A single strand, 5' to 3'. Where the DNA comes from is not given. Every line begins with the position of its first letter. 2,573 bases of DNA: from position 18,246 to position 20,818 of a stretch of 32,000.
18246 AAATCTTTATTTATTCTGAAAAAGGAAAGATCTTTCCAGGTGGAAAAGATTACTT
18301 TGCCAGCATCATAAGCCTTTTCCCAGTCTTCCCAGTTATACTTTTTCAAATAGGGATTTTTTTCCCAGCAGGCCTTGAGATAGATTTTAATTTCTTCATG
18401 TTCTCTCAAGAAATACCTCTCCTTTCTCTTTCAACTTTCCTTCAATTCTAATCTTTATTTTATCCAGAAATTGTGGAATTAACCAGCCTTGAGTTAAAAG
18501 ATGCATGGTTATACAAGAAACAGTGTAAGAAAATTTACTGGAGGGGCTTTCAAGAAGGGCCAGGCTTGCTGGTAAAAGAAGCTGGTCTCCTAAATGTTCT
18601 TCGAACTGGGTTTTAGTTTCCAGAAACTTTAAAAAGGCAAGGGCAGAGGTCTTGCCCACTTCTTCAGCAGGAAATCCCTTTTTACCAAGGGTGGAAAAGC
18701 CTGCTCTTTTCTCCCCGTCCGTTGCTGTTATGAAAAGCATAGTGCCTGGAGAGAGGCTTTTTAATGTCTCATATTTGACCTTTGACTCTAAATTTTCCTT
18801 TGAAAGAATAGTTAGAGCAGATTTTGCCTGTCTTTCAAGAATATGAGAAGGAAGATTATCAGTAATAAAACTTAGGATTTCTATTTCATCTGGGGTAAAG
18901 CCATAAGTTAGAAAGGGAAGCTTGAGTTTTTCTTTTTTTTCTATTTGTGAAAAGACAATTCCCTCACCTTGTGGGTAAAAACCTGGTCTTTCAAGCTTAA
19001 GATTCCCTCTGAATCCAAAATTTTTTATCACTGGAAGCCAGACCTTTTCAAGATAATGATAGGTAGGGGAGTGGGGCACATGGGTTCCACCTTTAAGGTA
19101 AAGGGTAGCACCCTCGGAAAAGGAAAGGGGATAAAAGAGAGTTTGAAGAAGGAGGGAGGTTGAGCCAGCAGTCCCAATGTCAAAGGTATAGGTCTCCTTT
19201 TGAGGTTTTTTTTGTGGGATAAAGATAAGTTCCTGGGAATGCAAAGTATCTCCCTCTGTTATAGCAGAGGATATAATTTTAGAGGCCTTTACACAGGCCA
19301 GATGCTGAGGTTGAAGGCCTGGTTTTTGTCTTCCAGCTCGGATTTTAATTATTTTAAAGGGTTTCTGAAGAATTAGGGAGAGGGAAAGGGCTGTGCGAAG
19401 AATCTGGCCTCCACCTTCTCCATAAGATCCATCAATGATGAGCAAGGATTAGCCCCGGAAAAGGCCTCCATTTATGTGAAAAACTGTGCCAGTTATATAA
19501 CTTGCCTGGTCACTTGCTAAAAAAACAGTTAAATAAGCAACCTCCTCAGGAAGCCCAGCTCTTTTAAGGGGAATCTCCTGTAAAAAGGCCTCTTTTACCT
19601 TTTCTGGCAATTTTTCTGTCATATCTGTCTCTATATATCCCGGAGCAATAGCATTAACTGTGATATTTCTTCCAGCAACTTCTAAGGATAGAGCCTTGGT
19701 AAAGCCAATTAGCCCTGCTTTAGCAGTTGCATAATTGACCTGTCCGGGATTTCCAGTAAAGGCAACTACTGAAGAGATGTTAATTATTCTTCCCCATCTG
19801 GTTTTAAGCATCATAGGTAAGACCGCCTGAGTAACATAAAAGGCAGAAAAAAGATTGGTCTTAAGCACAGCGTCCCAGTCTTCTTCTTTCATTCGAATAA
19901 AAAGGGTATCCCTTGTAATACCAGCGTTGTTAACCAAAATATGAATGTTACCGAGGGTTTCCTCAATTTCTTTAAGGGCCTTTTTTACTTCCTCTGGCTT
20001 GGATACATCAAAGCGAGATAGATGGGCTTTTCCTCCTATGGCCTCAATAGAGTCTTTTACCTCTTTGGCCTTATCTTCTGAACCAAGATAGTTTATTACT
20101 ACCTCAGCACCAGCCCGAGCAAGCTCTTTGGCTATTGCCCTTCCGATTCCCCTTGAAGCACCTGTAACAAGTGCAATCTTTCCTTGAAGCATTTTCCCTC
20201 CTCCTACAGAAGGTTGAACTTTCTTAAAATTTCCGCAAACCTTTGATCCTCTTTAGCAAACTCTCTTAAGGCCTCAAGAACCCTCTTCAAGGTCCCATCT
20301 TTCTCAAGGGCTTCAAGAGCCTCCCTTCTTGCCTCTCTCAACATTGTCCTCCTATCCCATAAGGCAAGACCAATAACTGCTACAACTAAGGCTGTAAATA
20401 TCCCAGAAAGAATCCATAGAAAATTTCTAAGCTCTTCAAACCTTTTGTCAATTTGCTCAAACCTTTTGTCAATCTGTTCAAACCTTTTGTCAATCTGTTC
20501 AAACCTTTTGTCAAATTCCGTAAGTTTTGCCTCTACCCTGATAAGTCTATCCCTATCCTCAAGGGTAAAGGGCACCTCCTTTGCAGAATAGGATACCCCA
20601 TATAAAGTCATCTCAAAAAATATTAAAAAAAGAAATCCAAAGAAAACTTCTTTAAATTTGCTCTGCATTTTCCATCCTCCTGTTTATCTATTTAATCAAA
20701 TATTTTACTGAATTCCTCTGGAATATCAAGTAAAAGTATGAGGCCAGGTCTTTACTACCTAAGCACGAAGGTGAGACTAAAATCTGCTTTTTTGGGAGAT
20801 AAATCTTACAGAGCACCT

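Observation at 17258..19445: rtcA translationally coupled to an archaeal-type Rnl3 ATP-dependent RNA ligase instead of rtcB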

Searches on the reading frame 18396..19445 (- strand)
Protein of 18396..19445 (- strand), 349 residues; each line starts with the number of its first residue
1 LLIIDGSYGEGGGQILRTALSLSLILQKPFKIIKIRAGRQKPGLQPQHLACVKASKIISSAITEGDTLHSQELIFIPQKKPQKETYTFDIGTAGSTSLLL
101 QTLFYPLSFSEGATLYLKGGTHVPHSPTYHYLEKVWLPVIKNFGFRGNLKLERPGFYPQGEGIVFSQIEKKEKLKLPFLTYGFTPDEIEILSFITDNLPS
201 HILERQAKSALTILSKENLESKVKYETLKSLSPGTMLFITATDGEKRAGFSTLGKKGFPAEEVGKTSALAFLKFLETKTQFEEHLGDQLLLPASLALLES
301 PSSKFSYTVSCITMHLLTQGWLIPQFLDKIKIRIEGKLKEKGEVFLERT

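Call 3: search_protein_families(library=pfam, proteins=[window:18396-19445:-], max_evalue=0.01)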
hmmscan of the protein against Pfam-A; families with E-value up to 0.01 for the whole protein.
window:18396-19445:- (349 aa): 2 families
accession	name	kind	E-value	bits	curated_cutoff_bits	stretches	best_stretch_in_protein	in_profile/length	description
PF01137.26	RTC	-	2.8e-65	220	27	1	8-328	1-216/221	RNA 3'-terminal phosphate cyclase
PF05189.18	RTC_insert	-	5.3e-13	49.7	23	1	186-275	7-101/102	RNA 3'-terminal phosphate cyclase (RTC), insert domain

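Call 4: search_protein_families(library=ncbifam, proteins=[window:18396-19445:-], max_evalue=0.01)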
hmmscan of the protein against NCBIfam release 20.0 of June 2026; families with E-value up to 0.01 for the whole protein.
window:18396-19445:- (349 aa): 4 families
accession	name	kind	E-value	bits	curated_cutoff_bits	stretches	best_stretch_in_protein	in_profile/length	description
TIGR03399.1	RNA_3prim_cycl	equivalog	3.5e-96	322.2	250.05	1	3-328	2-322/326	RNA 3'-terminal phosphate cyclase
NF003246.0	PRK04204.1-2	equivalog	1.9e-89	300.2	352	1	1-337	3-329/342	RNA 3'-terminal phosphate cyclase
NF003247.0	PRK04204.1-3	equivalog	9.4e-45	153.3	333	1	1-328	4-321/338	RNA 3'-terminal phosphate cyclase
TIGR03400.1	18S_RNA_Rcl1p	equivalog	4.9e-10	38.8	227.95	1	12-175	5-171/360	18S rRNA biogenesis protein RCL1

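Call 44: search_solved_structures(query=window:18396-19445:-, show_alignments=2)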
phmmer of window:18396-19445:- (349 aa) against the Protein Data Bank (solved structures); distinct sequences matched with E-value up to 0.001: 5.
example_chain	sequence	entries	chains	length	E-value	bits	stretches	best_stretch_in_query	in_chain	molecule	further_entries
4o89_A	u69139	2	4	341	3.2e-61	210.8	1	1-345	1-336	RNA 3'-terminal phosphate cyclase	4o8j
1qmh_A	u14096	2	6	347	2e-44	155.6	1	1-328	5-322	RNA 3'-TERMINAL PHOSPHATE CYCLASE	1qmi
3kgd_A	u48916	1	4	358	2.3e-44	155.4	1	1-328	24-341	RNA 3'-terminal phosphate cyclase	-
3tut_A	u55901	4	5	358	1.5e-43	152.8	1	1-327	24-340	RNA 3'-terminal phosphate cyclase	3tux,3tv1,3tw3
7mq8_SH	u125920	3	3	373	2.8e-05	26.9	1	11-180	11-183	RNA 3'-terminal phosphate cyclase-like protein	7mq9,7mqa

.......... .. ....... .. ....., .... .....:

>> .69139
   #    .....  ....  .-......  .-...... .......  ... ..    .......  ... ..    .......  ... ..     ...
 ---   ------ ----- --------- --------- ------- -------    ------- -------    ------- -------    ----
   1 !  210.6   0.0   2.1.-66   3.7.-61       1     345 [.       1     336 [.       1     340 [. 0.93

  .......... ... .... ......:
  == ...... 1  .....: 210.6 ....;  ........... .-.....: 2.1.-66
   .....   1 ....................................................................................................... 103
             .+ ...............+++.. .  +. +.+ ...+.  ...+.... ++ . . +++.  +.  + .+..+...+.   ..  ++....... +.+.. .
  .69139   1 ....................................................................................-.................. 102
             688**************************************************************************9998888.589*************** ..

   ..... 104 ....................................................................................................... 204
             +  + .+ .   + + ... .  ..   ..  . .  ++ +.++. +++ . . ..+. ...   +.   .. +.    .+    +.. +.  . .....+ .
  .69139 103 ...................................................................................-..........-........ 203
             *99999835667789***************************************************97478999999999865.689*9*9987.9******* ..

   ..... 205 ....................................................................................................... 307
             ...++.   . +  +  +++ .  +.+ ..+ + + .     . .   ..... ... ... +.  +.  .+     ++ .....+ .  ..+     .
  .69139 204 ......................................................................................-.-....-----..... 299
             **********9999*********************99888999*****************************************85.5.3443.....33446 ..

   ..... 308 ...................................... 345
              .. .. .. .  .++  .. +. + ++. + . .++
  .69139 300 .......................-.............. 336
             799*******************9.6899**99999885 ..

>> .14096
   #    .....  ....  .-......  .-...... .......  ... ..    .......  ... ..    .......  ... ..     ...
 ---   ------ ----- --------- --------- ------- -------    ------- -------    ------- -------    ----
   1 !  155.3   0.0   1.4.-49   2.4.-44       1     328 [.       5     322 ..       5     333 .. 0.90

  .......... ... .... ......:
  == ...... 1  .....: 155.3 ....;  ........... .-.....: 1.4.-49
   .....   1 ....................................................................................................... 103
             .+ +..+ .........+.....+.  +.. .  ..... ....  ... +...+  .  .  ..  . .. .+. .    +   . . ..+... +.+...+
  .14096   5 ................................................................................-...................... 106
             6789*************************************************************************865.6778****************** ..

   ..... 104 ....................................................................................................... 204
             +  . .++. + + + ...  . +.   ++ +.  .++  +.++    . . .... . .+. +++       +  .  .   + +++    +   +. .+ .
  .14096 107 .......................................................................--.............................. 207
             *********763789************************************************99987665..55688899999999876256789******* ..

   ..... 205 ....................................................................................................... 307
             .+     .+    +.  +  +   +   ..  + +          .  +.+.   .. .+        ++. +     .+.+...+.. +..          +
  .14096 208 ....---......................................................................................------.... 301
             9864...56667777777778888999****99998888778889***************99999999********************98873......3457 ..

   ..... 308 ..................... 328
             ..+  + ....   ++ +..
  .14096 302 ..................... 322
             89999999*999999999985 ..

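Call 46: find_homologous_proteins(query=window:18396-19445:-, max_evalue=1e-10)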
Query window:18396-19445:- (349 aa): 6735 proteins with E <= 1e-10 among 8000 candidates; the best 120 are listed.
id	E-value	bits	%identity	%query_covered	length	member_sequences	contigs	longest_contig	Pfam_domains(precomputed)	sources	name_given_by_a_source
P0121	2.4e-225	765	100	100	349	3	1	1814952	PF01137.27,PF05189.19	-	-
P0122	1.6e-177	608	78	100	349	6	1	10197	PF01137.27,PF05189.19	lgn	-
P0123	3.2e-137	476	63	100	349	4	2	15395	PF01137.27,PF05189.19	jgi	-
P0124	9.4e-136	471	65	100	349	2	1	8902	PF01137.27,PF05189.19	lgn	-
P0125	3.1e-134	466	65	100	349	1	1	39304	PF01137.27,PF05189.19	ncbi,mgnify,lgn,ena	mgnify:CR=1 FL=1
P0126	4.1e-134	465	64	100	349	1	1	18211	PF01137.27,PF05189.19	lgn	-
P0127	1.3e-133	464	63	100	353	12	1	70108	PF01137.27,PF05189.19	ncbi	ncbi:MAG: RNA 3'-terminal phosphate cyclase [Caldimicrobium thiodismutans]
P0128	1.6e-133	463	63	100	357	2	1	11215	PF01137.27,PF05189.19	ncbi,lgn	ncbi:MAG: RNA 3'-terminal phosphate cyclase [Caldimicrobium sp.]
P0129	1.2e-132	461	61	100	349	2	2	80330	PF01137.27,PF05189.19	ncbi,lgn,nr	ncbi:MAG: RNA 3'-terminal phosphate cyclase [Caldimicrobium sp.]|nr:RNA 3'-terminal phosphate cyclas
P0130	3.0e-132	459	63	100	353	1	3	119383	PF01137.27,PF05189.19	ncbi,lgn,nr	ncbi:MAG: RNA 3'-terminal phosphate cyclase [Caldimicrobium sp.]|nr:RNA 3'-terminal phosphate cyclas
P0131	3.8e-132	459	59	100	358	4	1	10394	PF01137.27,PF05189.19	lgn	-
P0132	1.0e-129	451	62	100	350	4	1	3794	PF01137.27,PF05189.19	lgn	-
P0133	1.6e-128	447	59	100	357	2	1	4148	PF01137.27,PF05189.19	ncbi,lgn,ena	-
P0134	5.3e-128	445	60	99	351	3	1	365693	PF01137.27,PF05189.19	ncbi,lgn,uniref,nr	ncbi:RNA 3'-terminal phosphate cyclase [Thermodesulfobacterium hydrogeniphilum]|uniref:RNA 3'-termin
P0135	5.6e-128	445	59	100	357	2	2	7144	PF01137.27,PF05189.19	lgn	-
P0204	6.0e-77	277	44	97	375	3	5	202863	PF01137.27,PF05189.19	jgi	-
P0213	1.0e-75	273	42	98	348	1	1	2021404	PF01137.27,PF05189.19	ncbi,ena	-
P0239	6.7e-74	267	43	99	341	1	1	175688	PF01137.27,PF05189.19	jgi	jgi:RNA 3'-terminal phosphate cyclase (ATP)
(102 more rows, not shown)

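Call 47: find_encoding_contigs(protein=P0213, flank=5000, max_places=1)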
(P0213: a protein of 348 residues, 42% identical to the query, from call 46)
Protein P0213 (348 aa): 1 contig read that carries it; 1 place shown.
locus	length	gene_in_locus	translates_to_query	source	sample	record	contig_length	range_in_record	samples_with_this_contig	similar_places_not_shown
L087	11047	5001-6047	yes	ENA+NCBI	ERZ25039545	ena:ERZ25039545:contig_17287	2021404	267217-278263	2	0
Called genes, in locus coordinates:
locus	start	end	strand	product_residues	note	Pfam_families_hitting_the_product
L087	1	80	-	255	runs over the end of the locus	PF05157:MshEN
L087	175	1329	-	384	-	-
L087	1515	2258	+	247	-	-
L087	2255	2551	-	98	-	-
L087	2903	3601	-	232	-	-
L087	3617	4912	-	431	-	PF02040:ArsB, PF03600:CitMHS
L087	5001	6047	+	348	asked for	PF01137:RTC, PF05189:RTC_insert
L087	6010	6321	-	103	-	-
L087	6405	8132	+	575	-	PF01343:Peptidase_S49, PF00574:CLP_protease (faint), PF01343:Peptidase_S49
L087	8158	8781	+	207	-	-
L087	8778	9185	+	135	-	-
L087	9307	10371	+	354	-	PF01883:FeS_assembly_P, PF00142:Fer4_NifH (faint), PF01656:CbiA, PF09140:MipZ, PF10609:ParA, PF13614:AAA_31 (weak)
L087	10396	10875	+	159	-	-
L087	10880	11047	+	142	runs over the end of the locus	-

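Call 48: find_encoding_contigs(protein=P0204, flank=5000, max_places=1)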
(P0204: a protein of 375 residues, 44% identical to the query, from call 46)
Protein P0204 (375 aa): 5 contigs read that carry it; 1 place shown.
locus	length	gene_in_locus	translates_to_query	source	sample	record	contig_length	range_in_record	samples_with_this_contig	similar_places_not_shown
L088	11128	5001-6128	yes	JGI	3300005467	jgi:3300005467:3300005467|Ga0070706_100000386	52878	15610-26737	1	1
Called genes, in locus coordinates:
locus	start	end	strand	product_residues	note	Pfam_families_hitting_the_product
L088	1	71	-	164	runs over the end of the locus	PF02472:ExbD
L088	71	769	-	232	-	PF01618:MotA_ExbB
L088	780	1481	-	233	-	-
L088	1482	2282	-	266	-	PF12895:ANAPC3 (faint), PF07719:TPR_2 (faint), PF13424:TPR_12 (faint), PF13428:TPR_14 (faint), PF00515:TPR_1 (faint), PF14559:TPR_19, PF23914:TPR_CcmH_CycH (weak), PF14559:TPR_19 (weak), +7 more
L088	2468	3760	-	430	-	-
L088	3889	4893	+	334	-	-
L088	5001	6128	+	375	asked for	PF01137:RTC, PF05189:RTC_insert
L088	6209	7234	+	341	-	PF08100:Dimerisation, PF13489:Methyltransf_23 (weak), PF00891:Methyltransf_2, PF13847:Methyltransf_31 (weak), PF08241:Methyltransf_11 (weak), PF08242:Methyltransf_12 (weak), PF13649:Methyltransf_25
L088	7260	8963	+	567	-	PF01343:Peptidase_S49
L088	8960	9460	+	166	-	-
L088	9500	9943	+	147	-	-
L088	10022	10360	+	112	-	-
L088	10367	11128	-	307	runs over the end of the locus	PF00512:HisKA (weak), PF02518:HATPase_c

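Call 49: find_encoding_contigs(protein=P0239, flank=5000, max_places=1)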
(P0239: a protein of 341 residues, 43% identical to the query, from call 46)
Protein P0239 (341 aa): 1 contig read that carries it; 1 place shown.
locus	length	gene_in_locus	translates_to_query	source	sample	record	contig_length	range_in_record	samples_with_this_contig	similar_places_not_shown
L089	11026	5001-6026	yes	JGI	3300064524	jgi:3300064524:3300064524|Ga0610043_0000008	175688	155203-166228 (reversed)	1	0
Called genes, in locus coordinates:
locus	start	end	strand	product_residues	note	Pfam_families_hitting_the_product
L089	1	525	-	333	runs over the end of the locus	PF19749:DUF6236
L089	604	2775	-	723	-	PF07693:KAP_NTPase, PF13191:AAA_16 (weak)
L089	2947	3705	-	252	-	-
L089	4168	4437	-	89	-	-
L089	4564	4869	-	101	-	PF01381:HTH_3, PF12844:HTH_19 (weak)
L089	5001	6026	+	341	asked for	PF01137:RTC, PF05189:RTC_insert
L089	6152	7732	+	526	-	PF20154:LNT_N, PF00795:CN_hydrolase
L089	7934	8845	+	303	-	PF03462:PCRF, PF00472:RF-1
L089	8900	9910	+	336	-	PF02885:Glycos_trans_3N, PF00591:Glycos_transf_3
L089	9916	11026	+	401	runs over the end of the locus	PF04165:DUF401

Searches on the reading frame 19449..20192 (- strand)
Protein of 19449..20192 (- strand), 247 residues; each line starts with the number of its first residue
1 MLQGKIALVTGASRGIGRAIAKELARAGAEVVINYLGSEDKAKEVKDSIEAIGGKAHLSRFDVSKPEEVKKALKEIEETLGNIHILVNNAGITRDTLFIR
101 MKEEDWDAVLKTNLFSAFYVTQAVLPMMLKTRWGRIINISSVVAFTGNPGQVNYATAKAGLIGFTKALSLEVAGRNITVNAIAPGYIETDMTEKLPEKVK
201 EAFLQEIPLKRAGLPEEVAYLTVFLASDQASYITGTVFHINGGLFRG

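Call 3: search_protein_families(library=pfam, proteins=[window:19449-20192:-], max_evalue=0.01)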
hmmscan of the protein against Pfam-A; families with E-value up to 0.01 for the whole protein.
window:19449-20192:- (247 aa): 7 families
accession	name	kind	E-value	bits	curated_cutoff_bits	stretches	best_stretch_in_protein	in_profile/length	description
PF13561.12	adh_short_C2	-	6.3e-72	242.4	27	1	11-244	1-235/236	Enoyl-(Acyl carrier protein) reductase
PF00106.31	adh_short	-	6.8e-68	228.4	26.6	1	5-198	1-193/195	short chain dehydrogenase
PF08659.16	KR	-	2.8e-23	83.2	22.6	1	8-164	4-159/180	KR domain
PF13460.12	NAD_binding_10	-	5.5e-05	23.5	27.2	1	11-188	1-147/184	NAD(P)H-binding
PF23441.1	SDR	-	5.8e-05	23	27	1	113-245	122-256/258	SDR-like rossmann domain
PF01370.27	Epimerase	-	8.9e-05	22.4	20.9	1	7-76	1-63/240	NAD dependent epimerase/dehydratase family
PF08643.16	DUF1776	-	0.0054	16.6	25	0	96-187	106-199/294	Fungal family of unknown function (DUF1776)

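Call 4: search_protein_families(library=ncbifam, proteins=[window:19449-20192:-], max_evalue=0.01)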
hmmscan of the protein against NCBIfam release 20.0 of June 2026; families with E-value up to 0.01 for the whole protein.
window:19449-20192:- (247 aa): 241 families (the best 25 are shown)
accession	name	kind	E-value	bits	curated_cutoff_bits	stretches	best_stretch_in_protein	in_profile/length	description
TIGR01830.1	3oxo_ACP_reduc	equivalog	6.8e-106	353.3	297.75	1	7-244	1-238/239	3-oxoacyl-[acyl-carrier-protein] reductase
NF004197.0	PRK05653.1-1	equivalog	1.2e-102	342.9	332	1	2-245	5-247/249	3-oxoacyl-ACP reductase FabG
NF004199.0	PRK05653.1-4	equivalog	2.1e-92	309.1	301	1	2-245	3-246/247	3-oxoacyl-ACP reductase FabG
NF009466.0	PRK12826.1-2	subfamily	5.5e-92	307.7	222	1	5-244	4-244/248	3-oxoacyl-ACP reductase FabG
TIGR01829.1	AcAcCoA_reduct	subfamily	3.3e-90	302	302.1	1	5-245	1-241/242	acetoacetyl-CoA reductase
NF053542.1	FlxB_rubin_SDR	equivalog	4.6e-89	298.2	340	1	5-244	1-239/239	flexirubin biosynthesis SDR family reductase FlxB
NF004200.0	PRK05653.1-5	equivalog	9.7e-86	287.2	273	1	5-244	3-241/242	3-oxoacyl-ACP reductase FabG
NF009464.0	PRK12824.1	subfamily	1.2e-84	283.8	269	1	5-245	3-243/245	3-oxoacyl-ACP reductase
NF004198.0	PRK05653.1-3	equivalog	1.6e-83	280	296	1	2-245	5-247/248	3-oxoacyl-ACP reductase FabG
NF009547.0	PRK12936.1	subfamily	1.1e-77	261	436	1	2-244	4-242/245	3-ketoacyl-(acyl-carrier-protein) reductase NodG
NF009546.0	PRK12935.1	equivalog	1.9e-75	253.6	418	1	2-245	4-246/247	acetoacetyl-CoA reductase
TIGR01831.1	fabG_rel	equivalog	4.5e-74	248.8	338.85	1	8-244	2-238/239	3-ketoacyl-ACP reductase FabG2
NF040605.2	mycolic_FabG1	exception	6.6e-70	235.6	420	1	7-244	4-229/233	3-oxoacyl-ACP reductase FabG1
NF005559.1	PRK07231.1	subfamily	7.9e-70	235.2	215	1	2-244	2-247/249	glucose 1-dehydrogenase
NF047420.2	EF_P_mod_YmfI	equivalog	2.7e-69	233.5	238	1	7-244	2-235/236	elongation factor P 5-aminopentanone reductase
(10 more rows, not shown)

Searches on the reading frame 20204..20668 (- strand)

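Call 3: search_protein_families(library=pfam, proteins=[window:20204-20668:-], max_evalue=0.01)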
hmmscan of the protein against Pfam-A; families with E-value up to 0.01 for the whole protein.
window:20204-20668:- (154 aa): 3 families
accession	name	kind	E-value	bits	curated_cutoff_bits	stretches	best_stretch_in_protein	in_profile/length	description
PF10779.14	XhlA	-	0.0014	19.1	34.7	1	40-101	4-66/67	Haemolysin XhlA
PF04995.19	CcmD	-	0.0033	17.9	25.6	1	89-117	12-40/44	Heme exporter protein D (CcmD)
PF01519.22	DUF16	-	0.0074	17.2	40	0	38-79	32-70/104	Protein of unknown function DUF16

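Call 4: search_protein_families(library=ncbifam, proteins=[window:20204-20668:-], max_evalue=0.01)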
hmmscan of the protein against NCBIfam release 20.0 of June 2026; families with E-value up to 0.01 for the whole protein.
window:20204-20668:- (154 aa): 2 families
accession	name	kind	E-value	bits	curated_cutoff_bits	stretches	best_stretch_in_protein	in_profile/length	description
NF053563.1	Rkd4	equivalog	1.7e-05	23.2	860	1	43-150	486-591/747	arcadin-4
NF053525.1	thylo_ssr2422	subfamily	0.0089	16.4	38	0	40-79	9-48/77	ssr2422 family thylakoid membrane protein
